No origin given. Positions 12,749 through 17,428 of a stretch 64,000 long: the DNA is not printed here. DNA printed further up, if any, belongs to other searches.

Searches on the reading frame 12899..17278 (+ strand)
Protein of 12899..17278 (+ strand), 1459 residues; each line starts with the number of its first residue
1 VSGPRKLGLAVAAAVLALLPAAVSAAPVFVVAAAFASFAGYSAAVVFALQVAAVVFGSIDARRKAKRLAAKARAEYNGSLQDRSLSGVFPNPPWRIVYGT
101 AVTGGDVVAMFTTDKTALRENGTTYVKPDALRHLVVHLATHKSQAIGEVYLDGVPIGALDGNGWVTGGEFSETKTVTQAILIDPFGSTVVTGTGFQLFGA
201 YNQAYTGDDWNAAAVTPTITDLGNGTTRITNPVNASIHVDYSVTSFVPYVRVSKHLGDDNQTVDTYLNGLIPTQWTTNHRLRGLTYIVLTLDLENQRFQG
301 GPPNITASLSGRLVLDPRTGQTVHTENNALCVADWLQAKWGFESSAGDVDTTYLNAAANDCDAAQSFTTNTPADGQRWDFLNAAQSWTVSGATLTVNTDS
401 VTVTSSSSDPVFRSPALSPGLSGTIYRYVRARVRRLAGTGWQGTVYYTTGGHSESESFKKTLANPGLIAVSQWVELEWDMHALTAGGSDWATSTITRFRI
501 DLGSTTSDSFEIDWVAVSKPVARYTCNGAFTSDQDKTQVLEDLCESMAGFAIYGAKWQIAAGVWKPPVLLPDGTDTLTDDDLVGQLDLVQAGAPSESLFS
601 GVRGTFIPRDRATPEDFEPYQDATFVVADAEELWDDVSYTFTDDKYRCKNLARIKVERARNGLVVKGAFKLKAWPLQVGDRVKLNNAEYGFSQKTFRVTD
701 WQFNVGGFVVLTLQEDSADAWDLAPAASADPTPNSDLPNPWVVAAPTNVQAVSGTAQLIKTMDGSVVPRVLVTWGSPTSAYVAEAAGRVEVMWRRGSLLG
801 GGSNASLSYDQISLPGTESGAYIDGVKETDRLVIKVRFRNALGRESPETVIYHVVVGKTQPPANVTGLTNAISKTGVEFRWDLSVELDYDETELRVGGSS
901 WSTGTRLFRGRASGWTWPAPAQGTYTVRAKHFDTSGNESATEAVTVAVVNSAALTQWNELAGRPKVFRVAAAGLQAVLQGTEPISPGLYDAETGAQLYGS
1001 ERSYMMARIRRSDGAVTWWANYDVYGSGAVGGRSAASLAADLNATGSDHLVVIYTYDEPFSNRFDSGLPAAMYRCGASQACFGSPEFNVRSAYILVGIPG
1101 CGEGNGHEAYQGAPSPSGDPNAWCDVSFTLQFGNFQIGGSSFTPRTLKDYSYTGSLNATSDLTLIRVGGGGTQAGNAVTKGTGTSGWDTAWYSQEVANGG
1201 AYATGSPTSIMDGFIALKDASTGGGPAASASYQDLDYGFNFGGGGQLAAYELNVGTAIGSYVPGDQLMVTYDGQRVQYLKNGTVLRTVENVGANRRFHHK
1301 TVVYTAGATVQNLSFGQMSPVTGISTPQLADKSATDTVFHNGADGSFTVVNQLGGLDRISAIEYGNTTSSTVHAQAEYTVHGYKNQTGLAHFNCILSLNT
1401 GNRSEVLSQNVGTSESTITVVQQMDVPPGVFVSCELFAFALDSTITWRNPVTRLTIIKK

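Call 62: search_protein_families(library=phrogs, proteins=[window:12899-17278:+], max_evalue=0.00001)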
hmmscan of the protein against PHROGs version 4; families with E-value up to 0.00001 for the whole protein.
window:12899-17278:+ (1459 aa): 4 families
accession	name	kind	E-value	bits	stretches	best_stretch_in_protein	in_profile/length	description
phrog_5616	-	tail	7.2e-43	148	2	522-778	297-554/873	tail fiber protein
phrog_29717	-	unknown function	5.4e-21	75.5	1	997-1132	392-529/962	-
phrog_36019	-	unknown function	6e-14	53.3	1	967-1122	48-211/229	-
phrog_37728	-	unknown function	6.8e-12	44.4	1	276-358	146-231/1894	-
